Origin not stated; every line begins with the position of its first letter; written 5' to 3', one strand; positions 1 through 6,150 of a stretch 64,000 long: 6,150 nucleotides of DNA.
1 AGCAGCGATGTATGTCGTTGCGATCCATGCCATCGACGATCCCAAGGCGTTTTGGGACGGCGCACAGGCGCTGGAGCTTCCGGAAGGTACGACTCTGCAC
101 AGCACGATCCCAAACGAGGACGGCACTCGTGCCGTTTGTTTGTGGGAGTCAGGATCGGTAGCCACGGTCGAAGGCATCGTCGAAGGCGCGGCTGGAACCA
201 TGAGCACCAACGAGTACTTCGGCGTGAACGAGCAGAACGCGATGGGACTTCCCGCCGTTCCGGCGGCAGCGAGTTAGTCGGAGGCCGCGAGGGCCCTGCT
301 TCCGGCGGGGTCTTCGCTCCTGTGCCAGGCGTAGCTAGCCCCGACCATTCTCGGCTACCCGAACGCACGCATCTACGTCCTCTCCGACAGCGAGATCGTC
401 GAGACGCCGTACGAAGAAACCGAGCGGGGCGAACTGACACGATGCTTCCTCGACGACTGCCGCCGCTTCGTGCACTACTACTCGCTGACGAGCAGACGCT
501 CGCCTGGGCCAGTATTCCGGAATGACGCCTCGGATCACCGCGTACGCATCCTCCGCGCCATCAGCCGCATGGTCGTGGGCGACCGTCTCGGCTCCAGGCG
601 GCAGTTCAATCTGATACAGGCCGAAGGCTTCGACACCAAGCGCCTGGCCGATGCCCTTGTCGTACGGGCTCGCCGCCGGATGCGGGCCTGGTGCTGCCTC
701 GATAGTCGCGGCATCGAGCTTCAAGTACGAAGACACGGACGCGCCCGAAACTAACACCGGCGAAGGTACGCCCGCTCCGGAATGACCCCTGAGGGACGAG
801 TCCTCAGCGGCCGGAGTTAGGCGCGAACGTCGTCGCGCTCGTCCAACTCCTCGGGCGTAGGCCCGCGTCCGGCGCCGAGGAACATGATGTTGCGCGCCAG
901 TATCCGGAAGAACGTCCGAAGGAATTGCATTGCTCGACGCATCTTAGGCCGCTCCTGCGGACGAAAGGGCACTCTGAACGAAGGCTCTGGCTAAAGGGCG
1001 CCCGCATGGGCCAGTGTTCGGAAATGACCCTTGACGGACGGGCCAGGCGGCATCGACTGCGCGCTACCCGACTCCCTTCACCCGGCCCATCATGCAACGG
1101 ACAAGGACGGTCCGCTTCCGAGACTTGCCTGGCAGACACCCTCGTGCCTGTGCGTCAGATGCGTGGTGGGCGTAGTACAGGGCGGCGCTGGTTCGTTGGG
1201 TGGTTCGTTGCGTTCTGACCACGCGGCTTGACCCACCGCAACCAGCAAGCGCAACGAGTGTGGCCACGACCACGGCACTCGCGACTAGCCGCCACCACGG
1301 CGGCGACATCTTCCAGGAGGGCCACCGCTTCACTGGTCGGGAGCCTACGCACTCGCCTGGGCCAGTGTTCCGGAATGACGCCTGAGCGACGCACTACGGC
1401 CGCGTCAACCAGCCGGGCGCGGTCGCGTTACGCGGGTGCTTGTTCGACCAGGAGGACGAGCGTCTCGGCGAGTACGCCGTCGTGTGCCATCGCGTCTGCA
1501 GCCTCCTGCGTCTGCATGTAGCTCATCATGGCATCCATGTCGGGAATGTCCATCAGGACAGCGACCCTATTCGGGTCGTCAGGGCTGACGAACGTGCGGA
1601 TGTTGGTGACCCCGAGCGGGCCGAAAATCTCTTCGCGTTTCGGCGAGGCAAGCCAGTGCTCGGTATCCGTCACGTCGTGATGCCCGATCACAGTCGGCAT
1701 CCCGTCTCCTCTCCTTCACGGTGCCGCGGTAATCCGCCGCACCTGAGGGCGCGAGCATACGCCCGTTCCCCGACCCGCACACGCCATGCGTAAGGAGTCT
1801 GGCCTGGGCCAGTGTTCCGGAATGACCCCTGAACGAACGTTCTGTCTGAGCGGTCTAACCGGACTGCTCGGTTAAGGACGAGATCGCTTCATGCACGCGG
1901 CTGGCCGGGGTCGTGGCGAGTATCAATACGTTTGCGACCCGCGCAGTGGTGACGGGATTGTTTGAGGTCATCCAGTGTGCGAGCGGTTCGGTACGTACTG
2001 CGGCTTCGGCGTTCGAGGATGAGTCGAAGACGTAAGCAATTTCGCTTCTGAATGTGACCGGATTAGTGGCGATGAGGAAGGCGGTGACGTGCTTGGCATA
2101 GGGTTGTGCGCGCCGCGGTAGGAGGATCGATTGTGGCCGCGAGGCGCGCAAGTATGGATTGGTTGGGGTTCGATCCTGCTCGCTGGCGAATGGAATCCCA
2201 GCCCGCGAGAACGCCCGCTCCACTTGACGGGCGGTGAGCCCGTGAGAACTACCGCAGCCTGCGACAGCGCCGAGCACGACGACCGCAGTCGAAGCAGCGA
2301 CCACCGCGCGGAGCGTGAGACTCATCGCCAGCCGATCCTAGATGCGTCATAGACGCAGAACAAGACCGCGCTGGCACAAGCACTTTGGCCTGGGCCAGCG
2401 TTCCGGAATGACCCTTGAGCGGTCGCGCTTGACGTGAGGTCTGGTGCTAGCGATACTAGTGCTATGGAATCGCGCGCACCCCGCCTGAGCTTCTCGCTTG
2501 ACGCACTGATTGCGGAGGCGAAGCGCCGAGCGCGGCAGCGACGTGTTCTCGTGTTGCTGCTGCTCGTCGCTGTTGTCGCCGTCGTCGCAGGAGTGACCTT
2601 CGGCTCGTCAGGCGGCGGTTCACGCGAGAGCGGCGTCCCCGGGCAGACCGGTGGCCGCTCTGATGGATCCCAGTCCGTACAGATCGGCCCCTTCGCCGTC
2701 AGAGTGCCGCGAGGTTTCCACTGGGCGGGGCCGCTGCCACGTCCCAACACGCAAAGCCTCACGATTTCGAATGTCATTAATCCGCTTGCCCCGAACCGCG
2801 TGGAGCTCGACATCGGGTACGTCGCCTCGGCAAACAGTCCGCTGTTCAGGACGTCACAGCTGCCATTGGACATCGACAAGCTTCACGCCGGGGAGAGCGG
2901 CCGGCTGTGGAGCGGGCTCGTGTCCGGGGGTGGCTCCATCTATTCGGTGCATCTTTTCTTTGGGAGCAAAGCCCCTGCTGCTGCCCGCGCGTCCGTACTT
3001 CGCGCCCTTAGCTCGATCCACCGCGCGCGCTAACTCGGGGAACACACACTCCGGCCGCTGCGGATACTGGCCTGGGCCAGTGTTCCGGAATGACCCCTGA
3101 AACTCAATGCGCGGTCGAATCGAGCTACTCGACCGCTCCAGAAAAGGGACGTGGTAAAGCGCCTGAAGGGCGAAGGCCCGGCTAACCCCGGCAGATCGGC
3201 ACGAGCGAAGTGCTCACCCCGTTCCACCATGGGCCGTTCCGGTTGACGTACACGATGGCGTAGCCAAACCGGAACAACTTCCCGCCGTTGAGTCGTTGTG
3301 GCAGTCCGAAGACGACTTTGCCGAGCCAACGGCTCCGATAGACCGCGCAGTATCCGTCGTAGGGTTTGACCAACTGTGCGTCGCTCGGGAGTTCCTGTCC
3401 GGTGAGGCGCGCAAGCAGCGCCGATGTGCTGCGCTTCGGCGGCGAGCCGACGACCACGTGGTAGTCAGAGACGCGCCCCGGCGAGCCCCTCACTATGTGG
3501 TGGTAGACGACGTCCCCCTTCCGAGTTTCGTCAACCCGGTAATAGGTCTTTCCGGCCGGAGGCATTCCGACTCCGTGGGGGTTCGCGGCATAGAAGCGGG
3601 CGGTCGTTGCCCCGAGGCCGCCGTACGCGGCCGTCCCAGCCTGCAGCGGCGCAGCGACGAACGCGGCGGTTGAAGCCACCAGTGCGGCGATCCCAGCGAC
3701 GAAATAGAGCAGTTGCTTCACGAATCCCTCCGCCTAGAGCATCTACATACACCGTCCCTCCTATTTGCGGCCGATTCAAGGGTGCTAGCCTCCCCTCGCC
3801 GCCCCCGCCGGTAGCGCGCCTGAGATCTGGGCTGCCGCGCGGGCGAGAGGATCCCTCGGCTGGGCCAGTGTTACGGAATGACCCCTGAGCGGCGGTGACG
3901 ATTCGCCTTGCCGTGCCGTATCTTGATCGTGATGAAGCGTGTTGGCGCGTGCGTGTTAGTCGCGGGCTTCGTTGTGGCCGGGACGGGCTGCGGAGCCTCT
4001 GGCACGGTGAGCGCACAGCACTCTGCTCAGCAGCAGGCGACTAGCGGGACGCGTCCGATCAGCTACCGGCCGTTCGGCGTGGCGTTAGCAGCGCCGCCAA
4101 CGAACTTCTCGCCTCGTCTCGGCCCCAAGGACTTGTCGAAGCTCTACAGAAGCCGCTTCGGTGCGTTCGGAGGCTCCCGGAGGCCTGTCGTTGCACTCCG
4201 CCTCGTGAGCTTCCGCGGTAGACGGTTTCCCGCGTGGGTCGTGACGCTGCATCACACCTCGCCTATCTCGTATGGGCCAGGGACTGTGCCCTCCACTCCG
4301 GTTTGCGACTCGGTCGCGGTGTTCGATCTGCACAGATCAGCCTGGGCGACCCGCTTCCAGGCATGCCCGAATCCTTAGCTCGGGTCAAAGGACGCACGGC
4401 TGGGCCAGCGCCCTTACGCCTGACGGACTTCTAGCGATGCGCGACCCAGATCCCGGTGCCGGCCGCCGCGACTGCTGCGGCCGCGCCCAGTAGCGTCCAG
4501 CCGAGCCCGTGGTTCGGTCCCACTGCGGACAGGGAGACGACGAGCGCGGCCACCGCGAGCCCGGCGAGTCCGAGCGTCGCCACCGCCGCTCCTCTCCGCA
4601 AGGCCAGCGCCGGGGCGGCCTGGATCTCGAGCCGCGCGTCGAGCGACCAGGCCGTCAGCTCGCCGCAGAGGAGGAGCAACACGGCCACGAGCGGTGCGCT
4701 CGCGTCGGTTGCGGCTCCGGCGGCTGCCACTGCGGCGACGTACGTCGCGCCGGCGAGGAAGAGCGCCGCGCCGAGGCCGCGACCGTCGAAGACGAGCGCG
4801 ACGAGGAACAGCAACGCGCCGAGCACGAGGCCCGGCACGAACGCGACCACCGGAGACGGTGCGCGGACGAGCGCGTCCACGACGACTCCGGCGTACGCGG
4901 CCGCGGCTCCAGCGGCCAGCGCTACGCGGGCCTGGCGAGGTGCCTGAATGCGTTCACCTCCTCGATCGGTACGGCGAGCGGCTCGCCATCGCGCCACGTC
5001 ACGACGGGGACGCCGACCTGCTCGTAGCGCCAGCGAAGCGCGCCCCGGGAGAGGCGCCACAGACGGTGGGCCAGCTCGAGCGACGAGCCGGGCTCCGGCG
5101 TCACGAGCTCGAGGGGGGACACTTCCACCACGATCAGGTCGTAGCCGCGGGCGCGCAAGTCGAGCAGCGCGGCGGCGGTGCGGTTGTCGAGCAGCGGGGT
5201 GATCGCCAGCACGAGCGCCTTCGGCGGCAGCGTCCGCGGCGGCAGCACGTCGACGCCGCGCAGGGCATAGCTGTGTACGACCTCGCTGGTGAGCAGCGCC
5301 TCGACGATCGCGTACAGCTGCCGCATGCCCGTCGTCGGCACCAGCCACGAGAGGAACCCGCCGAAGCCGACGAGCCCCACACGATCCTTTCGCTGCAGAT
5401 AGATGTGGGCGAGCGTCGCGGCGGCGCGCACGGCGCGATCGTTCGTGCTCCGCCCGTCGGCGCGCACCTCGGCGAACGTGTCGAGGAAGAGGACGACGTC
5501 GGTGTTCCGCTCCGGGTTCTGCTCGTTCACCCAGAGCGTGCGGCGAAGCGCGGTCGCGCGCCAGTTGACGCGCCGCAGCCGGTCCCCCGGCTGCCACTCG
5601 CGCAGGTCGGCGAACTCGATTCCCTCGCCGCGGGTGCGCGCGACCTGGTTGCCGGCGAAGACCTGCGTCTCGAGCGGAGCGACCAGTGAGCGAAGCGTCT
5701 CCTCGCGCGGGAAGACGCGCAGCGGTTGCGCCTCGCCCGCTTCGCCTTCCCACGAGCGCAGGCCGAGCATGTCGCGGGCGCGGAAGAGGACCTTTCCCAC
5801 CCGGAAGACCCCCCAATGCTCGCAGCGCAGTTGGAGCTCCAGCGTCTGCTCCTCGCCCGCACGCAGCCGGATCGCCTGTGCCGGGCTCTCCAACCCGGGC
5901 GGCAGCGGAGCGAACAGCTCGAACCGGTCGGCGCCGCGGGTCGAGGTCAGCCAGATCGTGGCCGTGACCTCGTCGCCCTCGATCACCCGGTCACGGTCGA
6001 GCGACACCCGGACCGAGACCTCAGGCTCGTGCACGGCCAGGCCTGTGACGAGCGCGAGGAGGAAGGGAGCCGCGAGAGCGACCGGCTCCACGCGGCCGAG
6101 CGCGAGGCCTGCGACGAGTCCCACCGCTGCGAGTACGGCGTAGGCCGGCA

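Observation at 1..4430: Cassette-like array: one small unrelated ORF per unit, separated by a same-orientation 38-nt direct repeat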

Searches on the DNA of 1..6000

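Call 5: search_rna_families(source=window, start=1, end=6000, threshold=evalue, max_evalue=1)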
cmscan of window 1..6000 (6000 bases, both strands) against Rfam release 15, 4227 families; matches with E-value up to 1: 0.
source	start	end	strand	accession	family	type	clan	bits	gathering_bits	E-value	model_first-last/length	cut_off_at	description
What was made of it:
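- On Integron (cassette array / CALIN): Rfam gave no hit in 1-6000 (call 5).
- Tried and rejected: Rfam on 1-6000 at E<=1: no hit (call 5).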
